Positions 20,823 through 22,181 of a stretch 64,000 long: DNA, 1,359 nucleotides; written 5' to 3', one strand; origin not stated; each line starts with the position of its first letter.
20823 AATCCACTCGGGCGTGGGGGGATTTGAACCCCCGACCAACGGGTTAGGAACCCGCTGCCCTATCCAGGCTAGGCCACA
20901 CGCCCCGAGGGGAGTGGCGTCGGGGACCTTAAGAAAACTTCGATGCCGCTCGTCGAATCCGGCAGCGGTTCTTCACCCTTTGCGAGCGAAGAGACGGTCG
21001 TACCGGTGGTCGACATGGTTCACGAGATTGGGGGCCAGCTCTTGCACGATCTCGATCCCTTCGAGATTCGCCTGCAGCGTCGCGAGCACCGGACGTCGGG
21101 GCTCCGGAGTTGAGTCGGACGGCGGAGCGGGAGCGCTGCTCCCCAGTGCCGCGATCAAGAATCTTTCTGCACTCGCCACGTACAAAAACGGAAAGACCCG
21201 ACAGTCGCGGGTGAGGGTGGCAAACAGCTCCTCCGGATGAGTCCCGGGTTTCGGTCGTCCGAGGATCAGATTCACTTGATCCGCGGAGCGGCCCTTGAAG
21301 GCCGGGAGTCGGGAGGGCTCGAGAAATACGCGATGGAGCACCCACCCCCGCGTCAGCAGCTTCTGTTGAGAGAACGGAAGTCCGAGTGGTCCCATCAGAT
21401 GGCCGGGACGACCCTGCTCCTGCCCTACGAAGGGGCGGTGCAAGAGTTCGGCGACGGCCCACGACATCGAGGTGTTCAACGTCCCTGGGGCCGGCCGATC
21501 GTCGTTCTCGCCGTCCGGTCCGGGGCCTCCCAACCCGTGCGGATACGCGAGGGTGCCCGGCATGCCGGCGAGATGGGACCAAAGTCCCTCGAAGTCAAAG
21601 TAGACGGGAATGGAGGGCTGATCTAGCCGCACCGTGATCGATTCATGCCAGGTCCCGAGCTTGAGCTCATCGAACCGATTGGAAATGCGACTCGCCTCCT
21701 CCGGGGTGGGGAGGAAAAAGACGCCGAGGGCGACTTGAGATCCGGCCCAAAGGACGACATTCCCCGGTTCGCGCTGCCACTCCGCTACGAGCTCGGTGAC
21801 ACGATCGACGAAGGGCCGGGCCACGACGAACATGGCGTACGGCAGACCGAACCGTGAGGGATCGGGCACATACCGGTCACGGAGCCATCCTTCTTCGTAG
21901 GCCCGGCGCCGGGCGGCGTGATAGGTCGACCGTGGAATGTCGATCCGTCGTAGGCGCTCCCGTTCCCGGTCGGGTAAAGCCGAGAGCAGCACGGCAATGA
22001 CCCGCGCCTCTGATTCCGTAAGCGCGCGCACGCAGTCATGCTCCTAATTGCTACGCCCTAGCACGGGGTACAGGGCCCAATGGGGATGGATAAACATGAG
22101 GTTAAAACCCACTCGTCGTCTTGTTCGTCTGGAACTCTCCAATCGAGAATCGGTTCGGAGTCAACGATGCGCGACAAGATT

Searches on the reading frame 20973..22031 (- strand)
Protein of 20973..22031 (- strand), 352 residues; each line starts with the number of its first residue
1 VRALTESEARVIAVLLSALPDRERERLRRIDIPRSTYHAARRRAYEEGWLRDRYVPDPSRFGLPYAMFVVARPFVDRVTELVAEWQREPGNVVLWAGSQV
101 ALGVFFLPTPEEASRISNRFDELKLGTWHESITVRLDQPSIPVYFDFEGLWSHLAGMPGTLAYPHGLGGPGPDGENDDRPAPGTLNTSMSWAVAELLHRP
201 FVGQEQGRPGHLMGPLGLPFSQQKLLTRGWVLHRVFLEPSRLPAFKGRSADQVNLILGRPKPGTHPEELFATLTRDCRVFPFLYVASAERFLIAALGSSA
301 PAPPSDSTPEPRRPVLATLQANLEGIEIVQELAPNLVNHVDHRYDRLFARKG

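Call 11: search_protein_families(library=pfam, proteins=[window:20973-22031:-], max_evalue=0.01)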
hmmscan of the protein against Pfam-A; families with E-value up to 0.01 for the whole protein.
window:20973-22031:- (352 aa): 0 families

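Call 32: find_encoding_contigs(protein=window:20973-22031:-, flank=10000, max_places=10)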
Protein window:20973-22031:- (352 aa): 3 contigs read that carry it; 2 places shown.
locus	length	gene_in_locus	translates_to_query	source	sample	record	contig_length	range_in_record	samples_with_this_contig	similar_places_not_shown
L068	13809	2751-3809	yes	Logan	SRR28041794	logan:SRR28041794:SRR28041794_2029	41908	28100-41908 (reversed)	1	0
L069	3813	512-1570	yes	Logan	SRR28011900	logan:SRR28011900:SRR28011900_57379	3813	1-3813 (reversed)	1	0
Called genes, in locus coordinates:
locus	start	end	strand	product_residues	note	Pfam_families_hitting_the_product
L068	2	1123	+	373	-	?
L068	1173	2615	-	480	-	-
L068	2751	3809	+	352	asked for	-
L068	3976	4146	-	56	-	-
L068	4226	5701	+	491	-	-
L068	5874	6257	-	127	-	PF00903:Glyoxalase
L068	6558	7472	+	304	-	PF01209:Ubie_methyltran (weak), PF13489:Methyltransf_23 (faint), PF08241:Methyltransf_11, PF08242:Methyltransf_12, PF13649:Methyltransf_25, PF13847:Methyltransf_31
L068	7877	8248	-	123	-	PF17648:Luciferase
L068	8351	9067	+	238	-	PF12710:HAD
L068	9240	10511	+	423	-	PF01979:Amidohydro_1, PF07969:Amidohydro_3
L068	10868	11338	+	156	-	-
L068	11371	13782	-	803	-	PF09137:Glucodextran_N, PF00723:Glyco_hydro_15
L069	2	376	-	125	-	?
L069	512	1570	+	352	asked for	-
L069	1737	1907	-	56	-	-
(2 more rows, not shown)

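Call 41: search_protein_families(library=ncbifam, proteins=[window:20973-22031:-], max_evalue=0.01)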
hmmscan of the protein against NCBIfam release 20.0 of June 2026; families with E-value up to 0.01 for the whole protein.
window:20973-22031:- (352 aa): 0 families

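Call 42: search_solved_structures(query=window:20973-22031:-, max_evalue=1)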
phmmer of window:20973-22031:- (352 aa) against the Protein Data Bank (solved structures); distinct sequences matched with E-value up to 1: 2.
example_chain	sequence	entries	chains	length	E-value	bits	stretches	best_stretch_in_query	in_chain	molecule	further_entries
4i3f_A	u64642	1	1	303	0.6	12.1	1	204-234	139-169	serine hydrolase CCSP0084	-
7fby_A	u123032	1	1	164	0.89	11.6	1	25-94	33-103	Transcriptional regulatory protein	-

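Call 44: find_homologous_proteins(query=window:20973-22031:-)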
Query window:20973-22031:- (352 aa): 578 proteins with E <= 0.001 among 6133 candidates; the best 120 are listed.
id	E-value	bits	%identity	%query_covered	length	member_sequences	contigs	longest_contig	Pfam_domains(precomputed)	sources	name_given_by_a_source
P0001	2.2e-222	756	94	100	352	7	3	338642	-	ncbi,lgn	ncbi:MAG: hypothetical protein WB778_07405 [Thermoplasmata archaeon]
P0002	1.7e-213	726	90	100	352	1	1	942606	-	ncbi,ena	-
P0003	6.3e-133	461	60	99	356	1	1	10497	-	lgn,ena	-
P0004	8.4e-133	461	62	99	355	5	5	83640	-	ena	-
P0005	3.8e-131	455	61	99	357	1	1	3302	-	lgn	-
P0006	1.0e-130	454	59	100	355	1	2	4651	-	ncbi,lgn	-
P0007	3.4e-130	452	61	99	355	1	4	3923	-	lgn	-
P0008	5.0e-130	452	60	100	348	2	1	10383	-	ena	-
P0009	9.5e-130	451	60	99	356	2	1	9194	-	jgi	-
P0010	1.1e-129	451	60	99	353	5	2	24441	-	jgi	-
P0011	3.4e-129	449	60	99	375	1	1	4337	-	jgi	jgi:hypothetical protein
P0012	6.0e-129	448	60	100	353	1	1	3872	-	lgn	-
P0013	6.3e-129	448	59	99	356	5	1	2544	-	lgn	-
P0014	6.7e-129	448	59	99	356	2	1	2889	-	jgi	jgi:hypothetical protein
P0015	7.2e-129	448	60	99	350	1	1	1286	-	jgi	jgi:hypothetical protein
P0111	1.2e-123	431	57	100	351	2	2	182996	-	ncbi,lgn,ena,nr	ncbi:MAG TPA: hypothetical protein VMI55_05980 [Thermoplasmata archaeon]|nr:hypothetical protein [Th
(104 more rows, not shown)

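Call 45: find_encoding_contigs(protein=P0001, flank=10000, max_places=10)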
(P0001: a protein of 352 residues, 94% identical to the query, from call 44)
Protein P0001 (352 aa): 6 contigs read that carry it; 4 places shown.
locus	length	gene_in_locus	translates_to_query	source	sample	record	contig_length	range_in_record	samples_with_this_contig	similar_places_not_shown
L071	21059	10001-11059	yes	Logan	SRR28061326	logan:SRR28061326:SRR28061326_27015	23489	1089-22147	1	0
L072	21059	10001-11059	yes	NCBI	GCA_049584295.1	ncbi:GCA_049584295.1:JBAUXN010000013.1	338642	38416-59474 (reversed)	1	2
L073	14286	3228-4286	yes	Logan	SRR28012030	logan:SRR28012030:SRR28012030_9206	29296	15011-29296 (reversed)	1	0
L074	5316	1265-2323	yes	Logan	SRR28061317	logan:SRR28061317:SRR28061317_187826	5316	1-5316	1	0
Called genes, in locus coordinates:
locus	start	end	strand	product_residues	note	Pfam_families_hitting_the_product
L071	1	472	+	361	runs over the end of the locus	PF04055:Radical_SAM, PF08608:Wyosine_form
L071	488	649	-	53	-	PF03911:Sec61_beta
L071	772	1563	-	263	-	PF01343:Peptidase_S49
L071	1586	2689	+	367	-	-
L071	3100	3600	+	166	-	-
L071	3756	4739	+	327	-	PF05496:RuvB_N (weak), PF25199:nSTAND_NTPase5 (faint), PF13401:AAA_22 (faint), PF00004:AAA, PF13177:DNA_pol3_delta2 (weak), PF25361:AAA_lid_RFC1 (weak), PF08542:Rep_fac_C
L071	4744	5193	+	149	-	PF01967:MoaC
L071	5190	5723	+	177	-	PF00994:MoCF_biosynth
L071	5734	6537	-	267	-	PF13578:Methyltransf_24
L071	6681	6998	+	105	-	PF00085:Thioredoxin, PF13098:Thioredoxin_2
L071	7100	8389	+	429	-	PF03463:eRF1_1, PF18854:baeRF_family10, PF03464:eRF1_2, PF18859:acVLRF1, PF03465:eRF1_3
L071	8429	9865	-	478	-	-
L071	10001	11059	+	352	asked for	-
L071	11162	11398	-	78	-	-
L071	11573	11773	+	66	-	-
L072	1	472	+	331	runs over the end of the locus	PF04055:Radical_SAM, PF08608:Wyosine_form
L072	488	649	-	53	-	PF03911:Sec61_beta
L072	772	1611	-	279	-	PF01343:Peptidase_S49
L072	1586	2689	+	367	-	-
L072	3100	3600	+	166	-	-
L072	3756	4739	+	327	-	PF05496:RuvB_N (weak), PF25199:nSTAND_NTPase5 (faint), PF13401:AAA_22 (faint), PF00004:AAA, PF13177:DNA_pol3_delta2 (weak), PF25361:AAA_lid_RFC1 (weak), PF08542:Rep_fac_C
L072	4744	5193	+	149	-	PF01967:MoaC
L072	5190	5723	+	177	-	PF00994:MoCF_biosynth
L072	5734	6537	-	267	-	PF13578:Methyltransf_24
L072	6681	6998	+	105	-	PF00085:Thioredoxin, PF13098:Thioredoxin_2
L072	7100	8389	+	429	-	PF03463:eRF1_1, PF18854:baeRF_family10, PF03464:eRF1_2, PF18859:acVLRF1, PF03465:eRF1_3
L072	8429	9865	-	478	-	-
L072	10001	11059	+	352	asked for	-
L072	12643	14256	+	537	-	PF13620:CarboxypepD_reg (faint)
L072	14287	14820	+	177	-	-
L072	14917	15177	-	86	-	PF00782:DSPc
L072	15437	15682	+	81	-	-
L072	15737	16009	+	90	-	-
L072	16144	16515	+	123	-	-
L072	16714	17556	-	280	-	PF00106:adh_short, PF08659:KR, PF13561:adh_short_C2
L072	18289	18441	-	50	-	-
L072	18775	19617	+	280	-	PF01209:Ubie_methyltran (weak), PF13489:Methyltransf_23 (weak), PF13847:Methyltransf_31, PF08241:Methyltransf_11, PF08242:Methyltransf_12, PF13649:Methyltransf_25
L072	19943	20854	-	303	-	PF00106:adh_short, PF13561:adh_short_C2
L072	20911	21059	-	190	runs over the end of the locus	PF00440:TetR_N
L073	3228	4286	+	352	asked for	-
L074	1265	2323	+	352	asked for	-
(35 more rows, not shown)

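Call 56: predict_structure(alignment_id=A4)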
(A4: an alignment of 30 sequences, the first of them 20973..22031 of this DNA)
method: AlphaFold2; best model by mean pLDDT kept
length: 352 residues; sequences in the alignment: 30
mean_pLDDT: 72.2   pTM: 0.73
mean pLDDT of the five models: 72.2, 64.4, 63.0, 61.7, 60.6
residues with pLDDT >= 90: 70; 70-90: 137; 50-70: 103; < 50: 42
segments of 3 or more residues with pLDDT < 50: 140-144, 158-180, 209-216
pLDDT, mean of each block of 10 residues (from residue 1): 79 66 67 81 77 66 85 92 89 87 89 91 92 75 51 53 34 40 58 60 50 46 60 64 73 91 85 78 83 82 60 88 95 85 59 46
secondary structure, 60 per line:
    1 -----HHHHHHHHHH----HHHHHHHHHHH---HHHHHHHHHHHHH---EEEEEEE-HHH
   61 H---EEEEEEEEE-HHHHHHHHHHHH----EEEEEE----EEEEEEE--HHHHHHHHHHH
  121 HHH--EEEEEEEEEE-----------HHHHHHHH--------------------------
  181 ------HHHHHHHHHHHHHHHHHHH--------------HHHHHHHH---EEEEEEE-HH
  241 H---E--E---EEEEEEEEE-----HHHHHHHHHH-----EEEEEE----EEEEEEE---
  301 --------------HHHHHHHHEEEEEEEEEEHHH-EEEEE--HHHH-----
elements in order: H6-15 H20-30 H34-46 E50-56 H58-61 E65-73 H75-86 E91-96 E101-107 H110-123 E126-135 H147-154 H187-205 H220-227 E231-237 E252-260 H266-275 E281-286 E291-297 H315-322 E323-332 E337-341 H344-347

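Call 59: fold_search(model_id=the predicted structure, library=pdb)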
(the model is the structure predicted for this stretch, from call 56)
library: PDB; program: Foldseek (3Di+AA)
matches with E <= 10: 1438; with E <= 0.001: 10
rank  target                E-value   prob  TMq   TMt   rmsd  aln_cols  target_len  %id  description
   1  4ch7                  1.4e-04  1.00  0.42  0.46   8.2       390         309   10  Crystal structure of the siroheme decarboxylase NirDL (released 2014-07-30)
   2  4czc                  1.4e-04  1.00  0.41  0.46   8.1       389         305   10  Crystal structure of the siroheme decarboxylase NirDL in co-complex with iron-uroporphyrin III analogue (released 2014-07-30)
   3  2cyy                  2.4e-04  1.00  0.30  0.60   4.4       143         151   18  Crystal structure of PH1519 from Pyrococcus horikosii OT3 (released 2006-09-19)
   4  7fby                  5.2e-04  1.00  0.29  0.59   4.6       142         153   20  Crystal Structure of PH0140 from Pyrococcus horikosii OT3 (released 2022-07-20)
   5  2pmh                  5.2e-04  1.00  0.28  0.57   4.5       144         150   17  Crystal structure of Thr132Ala of ST1022 from Sulfolobus tokodaii (released 2008-04-22)
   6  2efn                  7.0e-04  1.00  0.28  0.57   4.5       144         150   17  Crystal Structure of Ser 32 to Ala of ST1022 from Sulfolobus tokodaii 7 (released 2008-02-26)
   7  9w4w                  7.4e-04  1.00  0.29  0.60   4.8       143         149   20  Structure of transcription factor in complex with L-Ile (released 2026-03-25)
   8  2efo                  8.3e-04  1.00  0.28  0.56   4.6       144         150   18  Crystal structure of Tyr77 to Ala of ST1022 from Sulfolobus tokodaii 7 (released 2008-02-26)
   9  9a76_A                8.8e-04  0.87  0.17  0.11  14.2       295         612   10  Integrative model of LEPA-CSHA by crosslinking MS and deep learning (released 2024-09-18)
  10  9w4v_A                9.3e-04  1.00  0.28  0.58   5.0       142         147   20  Structure of transcription factor in complex with D-allo-Ile (released 2026-03-25)
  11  9lmn_A                1.0e-03  0.63  0.18  0.18  21.8       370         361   13  Crystal structure of a polyketide ABM/SchA-like domain-containing protein WhiE-ORFI from Streptomyces coelicolor (released 2025-11-26)
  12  1ri7                  1.1e-03  1.00  0.30  0.65   4.0       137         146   18  crystal structure of a protein in the LRP/ASNC family from the hyperthermophilic archaeon Pyrococcus sp. OT3 (released 2004-03-09)
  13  2efq                  1.1e-03  1.00  0.25  0.49   5.3       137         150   15  Crystal Structure of Thr134 to Ala of ST1022-Glutamine Complex from Sulfolobus tokodaii 7 (released 2008-03-04)
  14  2e1c_MODEL_1_A        1.2e-03  1.00  0.29  0.61   4.3       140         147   17  Structure of Putative HTH-type transcriptional regulator PH1519/DNA Complex (released 2007-12-04)
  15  2ia0_B                1.4e-03  1.00  0.25  0.50   5.4       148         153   14  Transcriptional Regulatory Protein PF0864 From Pyrococcus Furiosus a Member of the ASNC Family (PF0864) (released 2006-10-31)
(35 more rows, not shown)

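Call 75: find_encoding_contigs(protein=P0111, flank=10000, max_places=10)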
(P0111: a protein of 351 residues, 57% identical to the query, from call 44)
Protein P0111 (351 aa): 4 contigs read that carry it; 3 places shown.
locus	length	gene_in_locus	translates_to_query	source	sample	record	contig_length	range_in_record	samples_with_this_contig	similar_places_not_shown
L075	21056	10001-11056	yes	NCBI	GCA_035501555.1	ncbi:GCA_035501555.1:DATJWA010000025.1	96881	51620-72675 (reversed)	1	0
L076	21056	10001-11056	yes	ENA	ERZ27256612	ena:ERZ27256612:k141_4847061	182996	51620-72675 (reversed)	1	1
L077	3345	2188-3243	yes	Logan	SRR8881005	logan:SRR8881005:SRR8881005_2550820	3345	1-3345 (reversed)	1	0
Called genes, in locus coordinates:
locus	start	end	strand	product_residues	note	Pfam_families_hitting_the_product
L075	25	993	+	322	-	PF04055:Radical_SAM, PF08608:Wyosine_form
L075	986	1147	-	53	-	PF03911:Sec61_beta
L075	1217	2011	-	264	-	PF01343:Peptidase_S49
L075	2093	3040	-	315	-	PF02129:Peptidase_S15 (weak), PF12146:Hydrolase_4, PF00561:Abhydrolase_1, PF12697:Abhydrolase_6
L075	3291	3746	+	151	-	-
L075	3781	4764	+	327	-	PF05496:RuvB_N (weak), PF13177:DNA_pol3_delta2, PF25199:nSTAND_NTPase5 (weak), PF13401:AAA_22 (faint), PF13481:AAA_25 (faint), PF00004:AAA, PF25361:AAA_lid_RFC1, PF08542:Rep_fac_C, +2 more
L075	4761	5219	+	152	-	PF01967:MoaC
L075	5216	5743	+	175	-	PF00994:MoCF_biosynth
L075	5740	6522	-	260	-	PF13578:Methyltransf_24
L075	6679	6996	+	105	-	PF00085:Thioredoxin, PF13098:Thioredoxin_2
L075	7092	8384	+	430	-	PF03463:eRF1_1, PF18854:baeRF_family10, PF03464:eRF1_2, PF18859:acVLRF1, PF03465:eRF1_3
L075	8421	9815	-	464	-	-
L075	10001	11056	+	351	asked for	-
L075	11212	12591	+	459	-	-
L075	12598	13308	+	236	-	-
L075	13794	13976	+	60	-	-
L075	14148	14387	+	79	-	-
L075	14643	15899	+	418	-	PF09339:HTH_IclR (faint)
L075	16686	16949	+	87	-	-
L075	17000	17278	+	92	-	-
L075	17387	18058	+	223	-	PF00239:Resolvase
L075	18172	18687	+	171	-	-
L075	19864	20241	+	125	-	PF13248:Zn_ribbon_3 (weak), PF13240:Zn_Ribbon_1 (weak)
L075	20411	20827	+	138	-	-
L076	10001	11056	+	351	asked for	-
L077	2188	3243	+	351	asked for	-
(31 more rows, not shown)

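Call 79: search_protein_families(library=phrogs, proteins=[L075:18172-18687:+], max_evalue=1)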
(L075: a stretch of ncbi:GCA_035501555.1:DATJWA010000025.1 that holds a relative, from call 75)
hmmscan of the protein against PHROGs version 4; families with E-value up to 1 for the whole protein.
L075:18172-18687:+ (171 aa): 0 families
